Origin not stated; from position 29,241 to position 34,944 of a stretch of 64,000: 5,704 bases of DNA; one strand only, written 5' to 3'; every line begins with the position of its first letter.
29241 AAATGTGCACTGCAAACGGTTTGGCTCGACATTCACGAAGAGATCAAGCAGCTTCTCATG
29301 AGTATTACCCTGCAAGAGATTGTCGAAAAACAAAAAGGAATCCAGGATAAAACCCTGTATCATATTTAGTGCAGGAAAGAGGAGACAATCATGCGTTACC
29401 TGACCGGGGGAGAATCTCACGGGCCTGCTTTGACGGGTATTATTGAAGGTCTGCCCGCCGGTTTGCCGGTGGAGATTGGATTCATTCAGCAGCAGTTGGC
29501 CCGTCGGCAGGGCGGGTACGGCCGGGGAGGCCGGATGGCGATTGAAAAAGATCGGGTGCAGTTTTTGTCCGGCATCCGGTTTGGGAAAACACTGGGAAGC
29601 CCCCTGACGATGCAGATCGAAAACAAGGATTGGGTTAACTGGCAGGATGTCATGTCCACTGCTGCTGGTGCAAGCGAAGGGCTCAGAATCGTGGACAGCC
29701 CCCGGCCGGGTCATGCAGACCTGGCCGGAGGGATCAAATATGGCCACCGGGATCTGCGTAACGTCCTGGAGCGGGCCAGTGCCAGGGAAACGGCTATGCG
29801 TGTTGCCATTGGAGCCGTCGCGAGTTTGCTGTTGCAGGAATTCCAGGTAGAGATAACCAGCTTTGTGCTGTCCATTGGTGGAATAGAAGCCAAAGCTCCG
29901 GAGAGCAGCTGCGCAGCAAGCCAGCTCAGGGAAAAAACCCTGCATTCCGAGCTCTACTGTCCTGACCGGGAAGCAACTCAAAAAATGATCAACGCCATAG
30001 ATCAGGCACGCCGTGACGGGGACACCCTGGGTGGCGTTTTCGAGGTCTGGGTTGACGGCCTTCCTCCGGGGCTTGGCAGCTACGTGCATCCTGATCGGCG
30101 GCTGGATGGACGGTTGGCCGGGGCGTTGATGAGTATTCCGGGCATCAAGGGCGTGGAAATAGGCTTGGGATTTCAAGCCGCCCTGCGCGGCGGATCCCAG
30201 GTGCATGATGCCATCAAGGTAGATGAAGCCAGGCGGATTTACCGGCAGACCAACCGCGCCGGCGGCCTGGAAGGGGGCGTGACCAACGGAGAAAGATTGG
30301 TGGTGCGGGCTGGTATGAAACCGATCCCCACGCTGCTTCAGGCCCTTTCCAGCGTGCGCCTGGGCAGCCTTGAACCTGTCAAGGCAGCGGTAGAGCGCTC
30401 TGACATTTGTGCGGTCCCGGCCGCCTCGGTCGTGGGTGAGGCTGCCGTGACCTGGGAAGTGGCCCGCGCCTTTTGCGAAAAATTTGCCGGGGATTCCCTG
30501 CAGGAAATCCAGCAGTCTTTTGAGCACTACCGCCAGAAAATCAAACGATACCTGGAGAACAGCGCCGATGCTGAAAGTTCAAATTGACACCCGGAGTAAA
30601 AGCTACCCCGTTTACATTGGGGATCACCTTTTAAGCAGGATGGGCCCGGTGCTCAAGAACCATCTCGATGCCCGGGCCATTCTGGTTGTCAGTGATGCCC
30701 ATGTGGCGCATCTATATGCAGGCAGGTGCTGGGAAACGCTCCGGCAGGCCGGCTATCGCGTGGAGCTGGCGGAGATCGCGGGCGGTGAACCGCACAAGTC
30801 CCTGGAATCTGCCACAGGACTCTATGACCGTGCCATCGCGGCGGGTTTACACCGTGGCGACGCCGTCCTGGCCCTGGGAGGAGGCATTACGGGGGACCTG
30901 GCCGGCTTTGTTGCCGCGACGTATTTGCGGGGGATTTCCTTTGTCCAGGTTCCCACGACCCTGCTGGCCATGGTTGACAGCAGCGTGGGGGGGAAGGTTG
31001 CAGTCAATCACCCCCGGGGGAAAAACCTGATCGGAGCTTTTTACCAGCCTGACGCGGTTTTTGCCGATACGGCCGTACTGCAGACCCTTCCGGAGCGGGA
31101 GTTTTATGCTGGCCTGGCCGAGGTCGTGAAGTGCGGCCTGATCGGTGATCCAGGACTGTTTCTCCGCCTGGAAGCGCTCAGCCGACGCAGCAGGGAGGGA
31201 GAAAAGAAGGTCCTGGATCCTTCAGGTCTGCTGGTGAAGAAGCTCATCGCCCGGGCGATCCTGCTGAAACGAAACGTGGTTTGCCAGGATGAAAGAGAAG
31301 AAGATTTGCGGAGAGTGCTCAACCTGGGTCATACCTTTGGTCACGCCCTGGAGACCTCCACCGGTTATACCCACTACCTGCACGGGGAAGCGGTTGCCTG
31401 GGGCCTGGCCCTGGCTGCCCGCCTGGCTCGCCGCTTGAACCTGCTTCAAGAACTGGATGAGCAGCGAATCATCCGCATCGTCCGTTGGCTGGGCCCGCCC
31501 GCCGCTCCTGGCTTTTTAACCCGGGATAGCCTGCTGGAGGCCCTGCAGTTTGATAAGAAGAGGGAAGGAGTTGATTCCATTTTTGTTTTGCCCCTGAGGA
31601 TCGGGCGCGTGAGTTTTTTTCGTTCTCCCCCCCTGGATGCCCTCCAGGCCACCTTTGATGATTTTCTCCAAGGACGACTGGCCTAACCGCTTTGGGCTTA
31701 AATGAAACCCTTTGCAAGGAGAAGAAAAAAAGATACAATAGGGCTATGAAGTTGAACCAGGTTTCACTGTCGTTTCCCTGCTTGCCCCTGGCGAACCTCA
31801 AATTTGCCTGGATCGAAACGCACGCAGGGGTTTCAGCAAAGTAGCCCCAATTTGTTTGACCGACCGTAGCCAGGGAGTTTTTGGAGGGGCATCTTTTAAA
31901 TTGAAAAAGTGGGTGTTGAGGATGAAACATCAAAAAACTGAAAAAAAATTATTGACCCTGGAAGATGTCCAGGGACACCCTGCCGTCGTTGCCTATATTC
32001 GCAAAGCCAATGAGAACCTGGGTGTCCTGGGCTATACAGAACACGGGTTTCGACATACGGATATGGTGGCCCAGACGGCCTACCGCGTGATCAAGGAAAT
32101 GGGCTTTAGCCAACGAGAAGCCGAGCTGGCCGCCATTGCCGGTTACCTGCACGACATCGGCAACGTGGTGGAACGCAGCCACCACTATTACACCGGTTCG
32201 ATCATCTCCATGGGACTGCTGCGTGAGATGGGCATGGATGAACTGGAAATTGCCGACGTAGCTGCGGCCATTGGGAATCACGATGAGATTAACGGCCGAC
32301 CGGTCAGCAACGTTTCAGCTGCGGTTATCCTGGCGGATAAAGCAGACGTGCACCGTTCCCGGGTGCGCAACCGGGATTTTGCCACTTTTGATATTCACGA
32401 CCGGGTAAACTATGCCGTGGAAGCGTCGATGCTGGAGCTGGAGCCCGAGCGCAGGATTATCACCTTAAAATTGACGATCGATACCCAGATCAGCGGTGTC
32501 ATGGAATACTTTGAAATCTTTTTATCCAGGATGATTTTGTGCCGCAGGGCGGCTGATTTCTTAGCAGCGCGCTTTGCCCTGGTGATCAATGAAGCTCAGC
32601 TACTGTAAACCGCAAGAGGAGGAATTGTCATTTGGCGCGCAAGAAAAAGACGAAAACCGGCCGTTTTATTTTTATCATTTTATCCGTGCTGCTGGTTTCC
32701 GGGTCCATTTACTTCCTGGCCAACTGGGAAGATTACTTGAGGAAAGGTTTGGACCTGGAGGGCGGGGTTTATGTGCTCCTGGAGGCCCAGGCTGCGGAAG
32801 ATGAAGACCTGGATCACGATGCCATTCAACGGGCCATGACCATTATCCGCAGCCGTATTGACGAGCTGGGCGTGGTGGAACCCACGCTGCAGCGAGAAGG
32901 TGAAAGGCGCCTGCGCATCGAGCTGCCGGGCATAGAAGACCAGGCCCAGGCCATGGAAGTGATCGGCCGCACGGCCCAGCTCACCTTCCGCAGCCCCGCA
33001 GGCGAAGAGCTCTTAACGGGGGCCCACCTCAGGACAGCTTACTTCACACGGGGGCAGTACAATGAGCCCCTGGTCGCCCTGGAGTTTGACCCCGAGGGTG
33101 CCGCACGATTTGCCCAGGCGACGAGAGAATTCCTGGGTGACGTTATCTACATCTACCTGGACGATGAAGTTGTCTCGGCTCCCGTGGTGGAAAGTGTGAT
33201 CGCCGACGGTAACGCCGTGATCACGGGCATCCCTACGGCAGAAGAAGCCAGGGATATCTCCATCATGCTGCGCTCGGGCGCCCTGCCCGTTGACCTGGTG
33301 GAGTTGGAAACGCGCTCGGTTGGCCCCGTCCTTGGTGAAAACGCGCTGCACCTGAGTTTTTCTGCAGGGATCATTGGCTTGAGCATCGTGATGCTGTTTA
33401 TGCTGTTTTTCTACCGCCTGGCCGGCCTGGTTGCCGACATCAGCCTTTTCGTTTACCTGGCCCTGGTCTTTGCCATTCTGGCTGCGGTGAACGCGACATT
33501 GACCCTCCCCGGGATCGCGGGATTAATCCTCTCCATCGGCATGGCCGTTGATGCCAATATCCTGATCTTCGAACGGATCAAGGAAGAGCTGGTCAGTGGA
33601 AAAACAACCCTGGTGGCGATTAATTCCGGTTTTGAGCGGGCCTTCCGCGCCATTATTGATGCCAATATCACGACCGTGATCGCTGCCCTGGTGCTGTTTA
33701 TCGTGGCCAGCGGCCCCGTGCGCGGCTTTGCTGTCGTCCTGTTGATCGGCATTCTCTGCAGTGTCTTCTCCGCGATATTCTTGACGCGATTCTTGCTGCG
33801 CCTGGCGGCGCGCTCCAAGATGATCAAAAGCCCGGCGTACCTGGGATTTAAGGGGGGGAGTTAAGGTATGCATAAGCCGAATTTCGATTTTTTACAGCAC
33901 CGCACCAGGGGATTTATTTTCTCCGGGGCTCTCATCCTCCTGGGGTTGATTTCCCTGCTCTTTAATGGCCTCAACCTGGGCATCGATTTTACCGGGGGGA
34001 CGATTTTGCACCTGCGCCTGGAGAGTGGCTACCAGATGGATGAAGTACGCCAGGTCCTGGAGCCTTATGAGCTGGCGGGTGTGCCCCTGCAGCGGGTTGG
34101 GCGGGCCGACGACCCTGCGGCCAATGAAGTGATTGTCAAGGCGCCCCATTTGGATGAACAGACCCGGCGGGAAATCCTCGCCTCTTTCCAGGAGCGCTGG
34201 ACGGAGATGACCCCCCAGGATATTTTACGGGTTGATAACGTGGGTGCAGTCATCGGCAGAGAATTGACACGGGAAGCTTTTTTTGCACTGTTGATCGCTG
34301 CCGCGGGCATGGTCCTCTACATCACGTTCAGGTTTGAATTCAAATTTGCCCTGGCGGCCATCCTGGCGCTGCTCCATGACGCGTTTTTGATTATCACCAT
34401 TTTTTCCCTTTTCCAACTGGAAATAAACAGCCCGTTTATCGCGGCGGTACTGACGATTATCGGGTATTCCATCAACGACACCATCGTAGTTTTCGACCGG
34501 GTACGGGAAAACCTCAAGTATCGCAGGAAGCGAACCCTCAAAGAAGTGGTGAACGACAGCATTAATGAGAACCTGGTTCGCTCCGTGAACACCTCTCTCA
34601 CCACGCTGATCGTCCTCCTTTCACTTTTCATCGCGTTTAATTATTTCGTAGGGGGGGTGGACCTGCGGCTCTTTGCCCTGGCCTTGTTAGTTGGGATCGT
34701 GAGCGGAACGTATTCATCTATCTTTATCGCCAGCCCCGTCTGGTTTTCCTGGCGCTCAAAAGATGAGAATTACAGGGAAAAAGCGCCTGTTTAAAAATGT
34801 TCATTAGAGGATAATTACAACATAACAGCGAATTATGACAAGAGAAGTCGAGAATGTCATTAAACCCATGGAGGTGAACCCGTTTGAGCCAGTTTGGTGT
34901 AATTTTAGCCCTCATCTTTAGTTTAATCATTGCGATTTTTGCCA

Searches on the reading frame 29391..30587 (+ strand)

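Call 79: search_protein_families(library=pfam, proteins=[window:29391-30587:+], max_evalue=1e-8)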
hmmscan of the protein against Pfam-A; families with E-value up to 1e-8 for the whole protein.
window:29391-30587:+ (398 aa): 1 family
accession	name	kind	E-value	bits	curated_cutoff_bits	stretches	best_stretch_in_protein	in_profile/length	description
PF01264.26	Chorismate_synt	-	2.3e-115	385.2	27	1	1-360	1-325/327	Chorismate synthase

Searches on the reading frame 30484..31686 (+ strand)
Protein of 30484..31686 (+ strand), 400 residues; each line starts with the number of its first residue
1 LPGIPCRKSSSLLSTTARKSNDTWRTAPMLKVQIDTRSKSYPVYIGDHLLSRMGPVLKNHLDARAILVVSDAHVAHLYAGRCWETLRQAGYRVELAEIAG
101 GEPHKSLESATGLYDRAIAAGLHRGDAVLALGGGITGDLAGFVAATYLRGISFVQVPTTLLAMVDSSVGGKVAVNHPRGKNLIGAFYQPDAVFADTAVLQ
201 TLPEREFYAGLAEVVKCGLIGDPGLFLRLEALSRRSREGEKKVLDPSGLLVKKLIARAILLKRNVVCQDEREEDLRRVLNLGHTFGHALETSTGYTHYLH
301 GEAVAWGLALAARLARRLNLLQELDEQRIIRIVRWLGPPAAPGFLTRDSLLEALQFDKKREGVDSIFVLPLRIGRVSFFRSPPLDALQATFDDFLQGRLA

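Call 79: search_protein_families(library=pfam, proteins=[window:30484-31686:+], max_evalue=1e-8)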
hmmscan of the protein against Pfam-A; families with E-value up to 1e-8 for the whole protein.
window:30484-31686:+ (400 aa): 3 families
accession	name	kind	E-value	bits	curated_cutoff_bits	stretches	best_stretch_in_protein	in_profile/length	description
PF01761.26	DHQ_synthase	-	2.2e-46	156.7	24.2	1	97-208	3-114/115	3-dehydroquinate synthase N-terminal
PF24621.2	DHQS_C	-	4.3e-38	130.9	27.6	1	210-359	1-143/144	3-dehydroquinate synthase C-terminal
PF13685.12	Fe-ADH_2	-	2.3e-10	41.1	28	1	45-203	2-149/149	Iron-containing alcohol dehydrogenase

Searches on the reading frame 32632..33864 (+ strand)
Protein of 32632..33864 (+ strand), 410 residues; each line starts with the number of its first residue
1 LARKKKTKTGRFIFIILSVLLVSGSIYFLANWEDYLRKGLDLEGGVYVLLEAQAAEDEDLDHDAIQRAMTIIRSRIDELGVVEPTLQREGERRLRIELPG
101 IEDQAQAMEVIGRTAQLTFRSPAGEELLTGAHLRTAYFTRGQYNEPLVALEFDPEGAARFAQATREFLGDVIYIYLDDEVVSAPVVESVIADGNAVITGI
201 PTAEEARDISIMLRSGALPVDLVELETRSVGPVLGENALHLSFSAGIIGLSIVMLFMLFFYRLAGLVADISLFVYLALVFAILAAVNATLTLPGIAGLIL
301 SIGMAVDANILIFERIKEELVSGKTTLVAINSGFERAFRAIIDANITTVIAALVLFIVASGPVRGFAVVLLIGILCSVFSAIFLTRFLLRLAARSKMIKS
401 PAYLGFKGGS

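Call 79: search_protein_families(library=pfam, proteins=[window:32632-33864:+], max_evalue=1e-8)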
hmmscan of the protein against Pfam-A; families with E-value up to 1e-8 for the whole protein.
window:32632-33864:+ (410 aa): 3 families
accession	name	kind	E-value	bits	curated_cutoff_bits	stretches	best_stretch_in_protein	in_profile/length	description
PF22599.2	SecDF_P1_head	-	5.8e-26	91.1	27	1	125-220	18-114/114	SecDF, P1 head subdomain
PF21760.3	SecD_1st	-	3.3e-24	84.6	27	1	65-122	1-58/60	Protein translocase subunit SecDF, P1 domain, N-terminal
PF02355.23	SecD_SecF_C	-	3.2e-16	59.7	20.5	1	224-390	15-184/189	Protein export membrane protein SecD/SecF, C-terminal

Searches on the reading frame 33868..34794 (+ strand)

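Call 79: search_protein_families(library=pfam, proteins=[window:33868-34794:+], max_evalue=1e-8)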
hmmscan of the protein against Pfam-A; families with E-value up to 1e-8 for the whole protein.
window:33868-34794:+ (308 aa): 1 family
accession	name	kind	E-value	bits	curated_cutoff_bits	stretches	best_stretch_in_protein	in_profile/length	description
PF02355.23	SecD_SecF_C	-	1.1e-63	214.5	20.5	1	117-297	13-188/189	Protein export membrane protein SecD/SecF, C-terminal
